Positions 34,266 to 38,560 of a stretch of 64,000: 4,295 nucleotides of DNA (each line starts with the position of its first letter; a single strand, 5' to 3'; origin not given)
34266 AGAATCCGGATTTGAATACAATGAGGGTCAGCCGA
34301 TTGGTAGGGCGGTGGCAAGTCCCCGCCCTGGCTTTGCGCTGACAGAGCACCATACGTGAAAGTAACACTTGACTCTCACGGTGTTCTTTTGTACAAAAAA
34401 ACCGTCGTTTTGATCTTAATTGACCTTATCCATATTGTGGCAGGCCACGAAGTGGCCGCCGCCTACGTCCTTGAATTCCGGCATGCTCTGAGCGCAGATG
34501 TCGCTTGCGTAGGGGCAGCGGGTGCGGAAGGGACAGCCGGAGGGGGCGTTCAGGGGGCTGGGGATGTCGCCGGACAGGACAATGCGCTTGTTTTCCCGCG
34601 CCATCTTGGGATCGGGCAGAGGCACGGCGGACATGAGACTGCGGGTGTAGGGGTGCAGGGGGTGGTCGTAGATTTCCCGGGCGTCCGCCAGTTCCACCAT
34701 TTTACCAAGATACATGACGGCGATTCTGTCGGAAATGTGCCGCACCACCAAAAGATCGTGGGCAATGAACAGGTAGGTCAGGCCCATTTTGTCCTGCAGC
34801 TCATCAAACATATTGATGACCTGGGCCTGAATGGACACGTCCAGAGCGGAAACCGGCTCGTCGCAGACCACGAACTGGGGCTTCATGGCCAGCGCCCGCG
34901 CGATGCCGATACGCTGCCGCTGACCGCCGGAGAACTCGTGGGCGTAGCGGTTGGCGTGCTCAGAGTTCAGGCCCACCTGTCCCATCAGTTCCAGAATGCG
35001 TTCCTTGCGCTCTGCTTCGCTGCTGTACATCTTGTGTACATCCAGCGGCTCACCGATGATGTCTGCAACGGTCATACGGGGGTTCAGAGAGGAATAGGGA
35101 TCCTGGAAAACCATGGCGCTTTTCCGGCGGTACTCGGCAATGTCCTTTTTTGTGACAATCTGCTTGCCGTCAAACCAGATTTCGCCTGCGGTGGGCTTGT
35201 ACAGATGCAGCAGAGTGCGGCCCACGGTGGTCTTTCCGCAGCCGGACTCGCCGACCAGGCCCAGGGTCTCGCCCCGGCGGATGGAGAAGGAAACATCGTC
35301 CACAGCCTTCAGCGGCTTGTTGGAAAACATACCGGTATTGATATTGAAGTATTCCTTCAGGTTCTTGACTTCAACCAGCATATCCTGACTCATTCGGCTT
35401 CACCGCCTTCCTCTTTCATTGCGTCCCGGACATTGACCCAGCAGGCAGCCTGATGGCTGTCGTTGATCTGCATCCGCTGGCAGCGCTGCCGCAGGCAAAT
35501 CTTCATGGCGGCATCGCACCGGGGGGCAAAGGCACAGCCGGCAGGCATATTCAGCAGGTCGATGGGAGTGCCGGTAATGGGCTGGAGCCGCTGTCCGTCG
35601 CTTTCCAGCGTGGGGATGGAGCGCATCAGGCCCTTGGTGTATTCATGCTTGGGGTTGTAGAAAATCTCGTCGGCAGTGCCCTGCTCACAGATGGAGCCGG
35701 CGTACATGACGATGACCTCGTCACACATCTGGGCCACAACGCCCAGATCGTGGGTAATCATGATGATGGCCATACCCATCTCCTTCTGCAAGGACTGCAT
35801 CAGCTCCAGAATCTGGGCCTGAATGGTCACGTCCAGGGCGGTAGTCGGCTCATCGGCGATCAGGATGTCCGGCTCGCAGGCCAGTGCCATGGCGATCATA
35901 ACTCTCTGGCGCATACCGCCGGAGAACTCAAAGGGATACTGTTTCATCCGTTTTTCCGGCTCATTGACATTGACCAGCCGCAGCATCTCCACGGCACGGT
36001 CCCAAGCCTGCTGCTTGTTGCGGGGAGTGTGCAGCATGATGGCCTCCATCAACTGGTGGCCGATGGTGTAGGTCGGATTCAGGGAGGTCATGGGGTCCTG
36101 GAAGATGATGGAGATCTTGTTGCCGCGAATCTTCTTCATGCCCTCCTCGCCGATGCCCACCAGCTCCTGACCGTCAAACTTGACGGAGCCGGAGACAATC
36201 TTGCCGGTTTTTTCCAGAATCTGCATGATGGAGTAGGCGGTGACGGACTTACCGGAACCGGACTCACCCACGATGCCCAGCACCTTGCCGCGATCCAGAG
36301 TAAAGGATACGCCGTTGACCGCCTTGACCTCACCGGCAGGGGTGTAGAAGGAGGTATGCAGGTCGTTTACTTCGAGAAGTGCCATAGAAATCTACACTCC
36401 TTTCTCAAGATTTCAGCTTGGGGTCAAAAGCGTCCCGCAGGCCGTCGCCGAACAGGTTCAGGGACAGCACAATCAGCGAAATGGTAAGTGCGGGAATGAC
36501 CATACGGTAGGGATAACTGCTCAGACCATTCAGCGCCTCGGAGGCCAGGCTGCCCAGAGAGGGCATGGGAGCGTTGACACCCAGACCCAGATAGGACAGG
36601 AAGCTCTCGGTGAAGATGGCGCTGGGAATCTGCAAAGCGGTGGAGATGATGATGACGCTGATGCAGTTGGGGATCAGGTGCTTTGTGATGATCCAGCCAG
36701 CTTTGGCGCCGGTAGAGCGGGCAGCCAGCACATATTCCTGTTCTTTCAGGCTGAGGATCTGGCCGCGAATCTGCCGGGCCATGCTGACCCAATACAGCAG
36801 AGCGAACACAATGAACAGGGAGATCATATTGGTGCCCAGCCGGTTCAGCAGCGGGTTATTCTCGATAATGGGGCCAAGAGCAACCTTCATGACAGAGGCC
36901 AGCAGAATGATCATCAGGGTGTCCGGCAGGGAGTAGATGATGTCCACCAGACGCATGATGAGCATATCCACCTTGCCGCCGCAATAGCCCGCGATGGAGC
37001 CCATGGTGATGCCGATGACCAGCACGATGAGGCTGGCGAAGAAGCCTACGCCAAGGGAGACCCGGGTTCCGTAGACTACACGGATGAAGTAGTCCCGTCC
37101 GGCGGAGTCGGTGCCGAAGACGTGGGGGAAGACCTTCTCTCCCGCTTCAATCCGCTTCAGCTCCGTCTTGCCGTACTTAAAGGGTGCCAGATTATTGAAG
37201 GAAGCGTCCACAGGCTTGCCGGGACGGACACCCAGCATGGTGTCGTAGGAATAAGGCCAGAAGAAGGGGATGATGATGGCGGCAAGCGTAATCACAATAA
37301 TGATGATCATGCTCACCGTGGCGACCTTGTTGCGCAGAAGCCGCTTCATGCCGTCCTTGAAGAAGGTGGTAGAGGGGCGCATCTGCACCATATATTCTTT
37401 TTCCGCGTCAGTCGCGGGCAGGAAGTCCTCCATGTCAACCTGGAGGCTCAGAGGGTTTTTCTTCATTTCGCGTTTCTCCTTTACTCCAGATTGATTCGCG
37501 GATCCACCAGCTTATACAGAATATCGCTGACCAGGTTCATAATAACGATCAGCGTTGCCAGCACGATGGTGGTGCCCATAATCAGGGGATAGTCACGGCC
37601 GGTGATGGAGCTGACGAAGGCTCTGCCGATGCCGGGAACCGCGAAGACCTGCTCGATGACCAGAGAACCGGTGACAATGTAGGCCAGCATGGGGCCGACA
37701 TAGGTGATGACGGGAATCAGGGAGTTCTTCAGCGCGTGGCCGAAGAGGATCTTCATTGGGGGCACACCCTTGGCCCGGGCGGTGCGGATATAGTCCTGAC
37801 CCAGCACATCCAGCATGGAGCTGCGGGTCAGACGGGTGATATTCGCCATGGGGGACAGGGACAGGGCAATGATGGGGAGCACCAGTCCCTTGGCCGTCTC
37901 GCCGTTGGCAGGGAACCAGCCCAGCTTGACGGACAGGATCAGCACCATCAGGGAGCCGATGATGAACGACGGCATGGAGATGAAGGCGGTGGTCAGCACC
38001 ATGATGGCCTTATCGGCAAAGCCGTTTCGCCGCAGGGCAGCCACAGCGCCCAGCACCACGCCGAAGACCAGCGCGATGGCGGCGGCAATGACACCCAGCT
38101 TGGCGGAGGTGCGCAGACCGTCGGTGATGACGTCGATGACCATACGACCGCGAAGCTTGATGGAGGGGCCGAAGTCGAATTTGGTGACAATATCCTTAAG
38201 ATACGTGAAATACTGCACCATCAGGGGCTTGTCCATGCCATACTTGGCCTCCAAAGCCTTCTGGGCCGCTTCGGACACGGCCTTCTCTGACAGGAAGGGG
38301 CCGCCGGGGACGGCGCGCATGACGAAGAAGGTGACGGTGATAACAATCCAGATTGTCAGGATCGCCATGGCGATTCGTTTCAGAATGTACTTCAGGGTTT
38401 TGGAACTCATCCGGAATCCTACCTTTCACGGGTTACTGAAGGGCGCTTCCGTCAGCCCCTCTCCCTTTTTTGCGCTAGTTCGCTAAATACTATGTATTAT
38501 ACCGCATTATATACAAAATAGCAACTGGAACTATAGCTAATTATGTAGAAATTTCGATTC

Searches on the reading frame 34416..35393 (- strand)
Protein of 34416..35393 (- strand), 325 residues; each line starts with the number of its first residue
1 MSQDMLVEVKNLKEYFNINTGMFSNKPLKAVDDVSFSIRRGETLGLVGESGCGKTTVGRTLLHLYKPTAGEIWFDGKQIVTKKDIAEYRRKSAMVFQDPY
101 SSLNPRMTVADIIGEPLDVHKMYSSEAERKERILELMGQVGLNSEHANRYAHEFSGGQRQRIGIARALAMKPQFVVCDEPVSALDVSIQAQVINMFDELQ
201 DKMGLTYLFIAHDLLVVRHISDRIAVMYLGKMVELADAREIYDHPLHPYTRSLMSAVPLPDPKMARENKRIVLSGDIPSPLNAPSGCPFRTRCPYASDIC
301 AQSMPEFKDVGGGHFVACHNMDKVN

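Call 15: search_protein_families(library=pfam, proteins=[window:34416-35393:-], max_evalue=0.001)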
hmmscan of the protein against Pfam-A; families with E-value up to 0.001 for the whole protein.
window:34416-35393:- (325 aa): 3 families
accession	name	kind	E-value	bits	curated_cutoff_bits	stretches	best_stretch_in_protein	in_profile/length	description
PF00005.33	ABC_tran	-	5.3e-37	127.9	25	1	32-181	2-136/137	ABC transporter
PF08352.17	oligo_HPY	-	2e-18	67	27.1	1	233-300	1-65/65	Oligopeptide/dipeptide transporter, C-terminal region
PF13304.12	AAA_21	-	0.00013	22.5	27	0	147-201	231-288/304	AAA domain, putative AbiEii toxin, Type IV TA system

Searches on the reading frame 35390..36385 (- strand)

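Call 15: search_protein_families(library=pfam, proteins=[window:35390-36385:-], max_evalue=0.001)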
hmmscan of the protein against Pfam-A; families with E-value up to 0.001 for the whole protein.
window:35390-36385:- (331 aa): 4 families
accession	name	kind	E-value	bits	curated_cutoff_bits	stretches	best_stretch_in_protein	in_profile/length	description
PF00005.33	ABC_tran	-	2.8e-30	106.2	25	1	23-182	1-137/137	ABC transporter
PF08352.17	oligo_HPY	-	1.8e-19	70.3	27.1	1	234-297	2-65/65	Oligopeptide/dipeptide transporter, C-terminal region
PF13304.12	AAA_21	-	8.3e-07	29.8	27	1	142-217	226-303/304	AAA domain, putative AbiEii toxin, Type IV TA system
PF02463.25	SMC_N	-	1.5e-05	25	40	1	35-228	26-212/220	RecF/RecN/SMC N terminal domain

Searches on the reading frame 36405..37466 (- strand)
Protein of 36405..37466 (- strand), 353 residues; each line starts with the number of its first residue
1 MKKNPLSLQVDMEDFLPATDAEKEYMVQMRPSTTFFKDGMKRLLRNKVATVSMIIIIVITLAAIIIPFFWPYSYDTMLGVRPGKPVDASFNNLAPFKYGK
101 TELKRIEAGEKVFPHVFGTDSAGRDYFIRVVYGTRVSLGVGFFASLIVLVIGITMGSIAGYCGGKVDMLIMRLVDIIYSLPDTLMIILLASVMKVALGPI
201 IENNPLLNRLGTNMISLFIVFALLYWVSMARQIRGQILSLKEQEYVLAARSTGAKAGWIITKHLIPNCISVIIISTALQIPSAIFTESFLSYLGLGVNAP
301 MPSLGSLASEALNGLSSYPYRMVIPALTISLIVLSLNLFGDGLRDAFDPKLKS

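Call 15: search_protein_families(library=pfam, proteins=[window:36405-37466:-], max_evalue=0.001)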
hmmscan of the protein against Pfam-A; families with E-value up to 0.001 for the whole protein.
window:36405-37466:- (353 aa): 2 families
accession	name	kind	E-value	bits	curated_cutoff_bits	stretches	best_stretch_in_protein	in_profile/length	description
PF00528.27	BPD_transp_1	-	1.4e-28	100.3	26.4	1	152-352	1-183/184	Binding-protein-dependent transport system inner membrane component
PF12911.12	OppC_N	-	1.3e-13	51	23.9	1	34-85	1-43/53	N-terminal TM domain of oligopeptide transport permease C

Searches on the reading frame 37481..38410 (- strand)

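Call 15: search_protein_families(library=pfam, proteins=[window:37481-38410:-], max_evalue=0.001)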
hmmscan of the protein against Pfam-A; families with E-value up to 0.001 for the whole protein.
window:37481-38410:- (309 aa): 2 families
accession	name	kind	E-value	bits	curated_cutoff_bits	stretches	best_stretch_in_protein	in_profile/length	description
PF00528.27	BPD_transp_1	-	2.2e-41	142.1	26.4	1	117-306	1-182/184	Binding-protein-dependent transport system inner membrane component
PF19300.4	BPD_transp_1_N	-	7.4e-10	39.5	23.8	1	6-80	2-78/114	Binding-prot-dependent transport system membrane comp, N-term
